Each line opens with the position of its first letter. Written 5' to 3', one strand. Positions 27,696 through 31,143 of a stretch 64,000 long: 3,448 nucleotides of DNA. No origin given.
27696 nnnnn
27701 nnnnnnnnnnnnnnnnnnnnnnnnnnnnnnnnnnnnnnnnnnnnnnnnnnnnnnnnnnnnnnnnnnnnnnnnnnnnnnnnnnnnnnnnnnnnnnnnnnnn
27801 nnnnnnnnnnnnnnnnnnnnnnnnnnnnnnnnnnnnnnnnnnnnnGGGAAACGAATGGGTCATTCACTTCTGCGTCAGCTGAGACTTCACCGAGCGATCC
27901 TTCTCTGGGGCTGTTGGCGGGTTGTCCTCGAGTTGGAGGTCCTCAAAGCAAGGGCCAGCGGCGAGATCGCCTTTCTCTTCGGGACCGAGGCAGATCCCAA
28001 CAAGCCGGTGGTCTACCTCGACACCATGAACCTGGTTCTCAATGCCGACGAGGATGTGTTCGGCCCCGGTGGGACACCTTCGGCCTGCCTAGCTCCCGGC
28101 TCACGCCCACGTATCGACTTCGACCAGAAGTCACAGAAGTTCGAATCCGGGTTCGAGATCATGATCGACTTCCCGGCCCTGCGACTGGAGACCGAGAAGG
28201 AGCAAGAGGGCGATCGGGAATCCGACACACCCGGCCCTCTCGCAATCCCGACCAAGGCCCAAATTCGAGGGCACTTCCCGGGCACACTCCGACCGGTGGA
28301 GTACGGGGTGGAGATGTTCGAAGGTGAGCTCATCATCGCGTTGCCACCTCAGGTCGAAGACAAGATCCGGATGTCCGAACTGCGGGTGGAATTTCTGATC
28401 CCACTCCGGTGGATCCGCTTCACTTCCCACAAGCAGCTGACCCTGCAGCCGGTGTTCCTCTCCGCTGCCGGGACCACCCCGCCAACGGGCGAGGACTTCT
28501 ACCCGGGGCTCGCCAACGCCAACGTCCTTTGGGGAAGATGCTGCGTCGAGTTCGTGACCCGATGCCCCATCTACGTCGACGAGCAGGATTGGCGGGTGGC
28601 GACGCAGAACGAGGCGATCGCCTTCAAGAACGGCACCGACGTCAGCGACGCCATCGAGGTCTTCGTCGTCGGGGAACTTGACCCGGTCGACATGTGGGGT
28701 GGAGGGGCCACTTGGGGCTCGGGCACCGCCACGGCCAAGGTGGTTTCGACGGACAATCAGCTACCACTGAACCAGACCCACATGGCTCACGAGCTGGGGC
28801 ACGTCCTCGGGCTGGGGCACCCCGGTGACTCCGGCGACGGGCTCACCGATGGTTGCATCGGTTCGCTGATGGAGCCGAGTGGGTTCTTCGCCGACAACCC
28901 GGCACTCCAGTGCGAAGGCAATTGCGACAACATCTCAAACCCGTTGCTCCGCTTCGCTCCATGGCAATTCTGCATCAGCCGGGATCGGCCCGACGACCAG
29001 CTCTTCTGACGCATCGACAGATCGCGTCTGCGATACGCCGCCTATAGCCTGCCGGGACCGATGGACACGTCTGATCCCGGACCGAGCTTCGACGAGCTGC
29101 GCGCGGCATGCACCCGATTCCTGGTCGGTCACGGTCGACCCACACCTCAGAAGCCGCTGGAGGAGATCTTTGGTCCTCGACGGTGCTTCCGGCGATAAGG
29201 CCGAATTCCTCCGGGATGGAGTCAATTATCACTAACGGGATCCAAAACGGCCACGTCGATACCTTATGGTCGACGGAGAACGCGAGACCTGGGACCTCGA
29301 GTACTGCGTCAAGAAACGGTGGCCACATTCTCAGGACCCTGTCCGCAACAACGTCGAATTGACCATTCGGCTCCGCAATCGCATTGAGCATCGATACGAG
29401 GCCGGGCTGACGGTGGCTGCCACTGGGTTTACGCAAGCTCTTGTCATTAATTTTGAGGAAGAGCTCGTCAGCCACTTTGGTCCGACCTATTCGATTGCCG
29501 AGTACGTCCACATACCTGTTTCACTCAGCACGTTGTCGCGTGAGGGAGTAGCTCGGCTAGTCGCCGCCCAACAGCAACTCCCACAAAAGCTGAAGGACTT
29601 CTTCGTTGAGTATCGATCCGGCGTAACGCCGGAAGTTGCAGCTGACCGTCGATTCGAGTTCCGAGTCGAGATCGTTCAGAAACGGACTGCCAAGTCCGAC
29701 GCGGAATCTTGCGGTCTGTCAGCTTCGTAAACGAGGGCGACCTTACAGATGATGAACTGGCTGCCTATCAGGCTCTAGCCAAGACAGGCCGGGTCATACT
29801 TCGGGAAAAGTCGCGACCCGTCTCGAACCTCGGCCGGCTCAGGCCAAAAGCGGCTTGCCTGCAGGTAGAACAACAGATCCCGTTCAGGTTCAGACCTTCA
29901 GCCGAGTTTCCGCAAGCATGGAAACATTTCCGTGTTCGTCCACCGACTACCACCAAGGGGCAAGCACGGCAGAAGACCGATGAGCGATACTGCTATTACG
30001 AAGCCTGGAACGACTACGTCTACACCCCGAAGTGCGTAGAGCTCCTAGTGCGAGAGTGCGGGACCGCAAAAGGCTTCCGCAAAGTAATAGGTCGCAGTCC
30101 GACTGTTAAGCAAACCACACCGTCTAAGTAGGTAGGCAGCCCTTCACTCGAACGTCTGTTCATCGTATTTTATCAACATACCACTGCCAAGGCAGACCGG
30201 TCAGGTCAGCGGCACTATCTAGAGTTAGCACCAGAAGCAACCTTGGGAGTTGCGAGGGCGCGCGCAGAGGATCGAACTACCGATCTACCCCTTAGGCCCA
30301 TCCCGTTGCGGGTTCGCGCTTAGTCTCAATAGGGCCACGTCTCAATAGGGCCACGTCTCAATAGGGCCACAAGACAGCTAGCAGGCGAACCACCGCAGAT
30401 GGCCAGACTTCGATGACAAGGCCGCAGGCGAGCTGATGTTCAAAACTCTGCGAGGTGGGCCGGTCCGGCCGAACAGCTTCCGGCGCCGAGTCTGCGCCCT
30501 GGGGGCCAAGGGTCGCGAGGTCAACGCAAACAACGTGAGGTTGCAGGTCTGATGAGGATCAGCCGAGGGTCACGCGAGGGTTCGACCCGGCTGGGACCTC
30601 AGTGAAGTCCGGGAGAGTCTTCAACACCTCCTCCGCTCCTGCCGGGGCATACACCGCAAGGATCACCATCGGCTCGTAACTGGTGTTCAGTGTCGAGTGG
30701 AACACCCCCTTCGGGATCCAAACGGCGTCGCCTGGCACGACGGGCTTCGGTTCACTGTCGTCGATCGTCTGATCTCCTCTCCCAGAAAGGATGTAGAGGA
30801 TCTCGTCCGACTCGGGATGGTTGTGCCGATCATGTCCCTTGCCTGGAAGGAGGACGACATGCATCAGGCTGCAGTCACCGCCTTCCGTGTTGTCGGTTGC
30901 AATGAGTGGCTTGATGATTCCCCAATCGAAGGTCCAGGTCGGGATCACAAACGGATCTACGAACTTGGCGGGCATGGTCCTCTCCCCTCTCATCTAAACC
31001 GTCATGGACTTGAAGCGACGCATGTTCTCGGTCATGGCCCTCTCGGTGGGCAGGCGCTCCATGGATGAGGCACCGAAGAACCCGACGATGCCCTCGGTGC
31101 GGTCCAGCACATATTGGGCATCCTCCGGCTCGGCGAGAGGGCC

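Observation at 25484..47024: A 21.4-kb segment bracketed by tRNA-Ile(GAT) and a 48-nt imperfect direct repeat of its 3' half: signature of a tRNA-integrated island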

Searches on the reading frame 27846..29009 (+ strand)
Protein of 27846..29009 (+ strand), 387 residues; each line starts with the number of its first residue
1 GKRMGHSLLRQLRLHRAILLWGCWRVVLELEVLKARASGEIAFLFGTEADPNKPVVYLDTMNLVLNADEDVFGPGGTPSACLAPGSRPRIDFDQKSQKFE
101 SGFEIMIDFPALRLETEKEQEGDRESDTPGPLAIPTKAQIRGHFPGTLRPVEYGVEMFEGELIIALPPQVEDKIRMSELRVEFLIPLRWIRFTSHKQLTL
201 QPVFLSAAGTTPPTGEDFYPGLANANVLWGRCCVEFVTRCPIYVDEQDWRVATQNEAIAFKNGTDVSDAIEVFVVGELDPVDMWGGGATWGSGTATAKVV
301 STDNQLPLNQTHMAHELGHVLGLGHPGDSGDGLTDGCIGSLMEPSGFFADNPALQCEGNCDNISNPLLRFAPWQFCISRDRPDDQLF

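Call 56: search_protein_families(library=pfam, proteins=[window:27846-29009:+], max_evalue=0.01)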
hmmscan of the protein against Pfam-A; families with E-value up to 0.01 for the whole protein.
window:27846-29009:+ (387 aa): 0 families

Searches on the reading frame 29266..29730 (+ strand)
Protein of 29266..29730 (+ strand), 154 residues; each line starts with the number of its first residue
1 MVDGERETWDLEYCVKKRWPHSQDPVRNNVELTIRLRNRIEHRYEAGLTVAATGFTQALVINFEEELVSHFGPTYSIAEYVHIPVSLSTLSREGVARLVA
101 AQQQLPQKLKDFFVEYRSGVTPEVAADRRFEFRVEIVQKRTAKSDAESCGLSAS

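Call 56: search_protein_families(library=pfam, proteins=[window:29266-29730:+], max_evalue=0.01)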
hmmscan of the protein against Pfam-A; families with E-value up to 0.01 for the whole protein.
window:29266-29730:+ (154 aa): 1 family
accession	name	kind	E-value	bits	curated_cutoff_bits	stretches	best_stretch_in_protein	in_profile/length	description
PF12358.13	DUF3644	-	1.5e-22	80.6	27.6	1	3-118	64-181/183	Domain of unknown function (DUF3644)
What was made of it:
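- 29266..30131 (+): Gene for a C-terminal part of a DUF3644 domain, followed by a second overlapping ORF. It is possibly one frameshifted gene. Pfam PF12358, matching profile positions 64-181 only (call 56).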

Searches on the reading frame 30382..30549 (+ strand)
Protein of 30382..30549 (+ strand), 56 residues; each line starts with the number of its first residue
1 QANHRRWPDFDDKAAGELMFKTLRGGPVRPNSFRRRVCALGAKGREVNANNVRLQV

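Call 64: search_dna_similar(query=window:30382-30549:+, collection=plasmids, mode=protein, max_evalue=1, max_rows=15)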
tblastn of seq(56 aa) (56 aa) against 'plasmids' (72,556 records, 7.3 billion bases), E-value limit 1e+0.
No match.

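Call 66: search_protein_families(library=pfam, proteins=[window:30382-30549:+], max_evalue=10)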
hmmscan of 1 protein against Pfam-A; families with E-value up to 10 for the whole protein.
seq(56 aa): 0 families
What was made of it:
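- Checked: The 'tyrosine-integrase-like scrap' (ORF 30382-30549) has no Pfam hit (call 66).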

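Call 72: search_protein_representatives(protein=window:30382-30549:+)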
Query: 56 residues. Proteins with E-value up to 0.001 (for the whole library): 0; up to 1e-10: 0; up to 1e-30: 0. The best 0 are listed.

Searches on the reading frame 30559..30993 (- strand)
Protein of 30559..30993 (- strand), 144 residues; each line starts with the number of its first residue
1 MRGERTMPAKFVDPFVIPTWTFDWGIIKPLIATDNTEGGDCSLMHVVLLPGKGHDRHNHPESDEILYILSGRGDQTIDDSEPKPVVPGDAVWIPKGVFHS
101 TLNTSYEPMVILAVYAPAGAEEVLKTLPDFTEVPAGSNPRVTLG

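Call 7: search_protein_families(library=pfam, proteins=[window:30559-30993:-])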
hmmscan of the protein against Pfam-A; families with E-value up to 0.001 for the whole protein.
window:30559-30993:- (144 aa): 4 families
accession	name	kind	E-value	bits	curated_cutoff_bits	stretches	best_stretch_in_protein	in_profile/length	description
PF07883.17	Cupin_2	-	1.7e-16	60.2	27.2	1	45-115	2-70/70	Cupin domain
PF00190.28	Cupin_1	-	5.6e-08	32.9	22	1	55-118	47-116/151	Cupin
PF05899.18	Cupin_3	-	3.3e-05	23.9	23.5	1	56-97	20-60/74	EutQ-like cupin domain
PF02311.25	AraC_binding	-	0.00023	21.3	21.1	1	50-108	12-68/135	AraC-like ligand binding domain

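Call 96: search_protein_families(library=ncbifam, proteins=[window:30559-30993:-], max_evalue=0.00001)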
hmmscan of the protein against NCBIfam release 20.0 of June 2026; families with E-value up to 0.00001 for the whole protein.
window:30559-30993:- (144 aa): 1 family
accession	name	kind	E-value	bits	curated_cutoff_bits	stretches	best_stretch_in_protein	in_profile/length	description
NF049940.1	MandnitrLy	equivalog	2.5e-06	27.3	140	1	35-116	29-109/130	(R)-mandelonitrile lyase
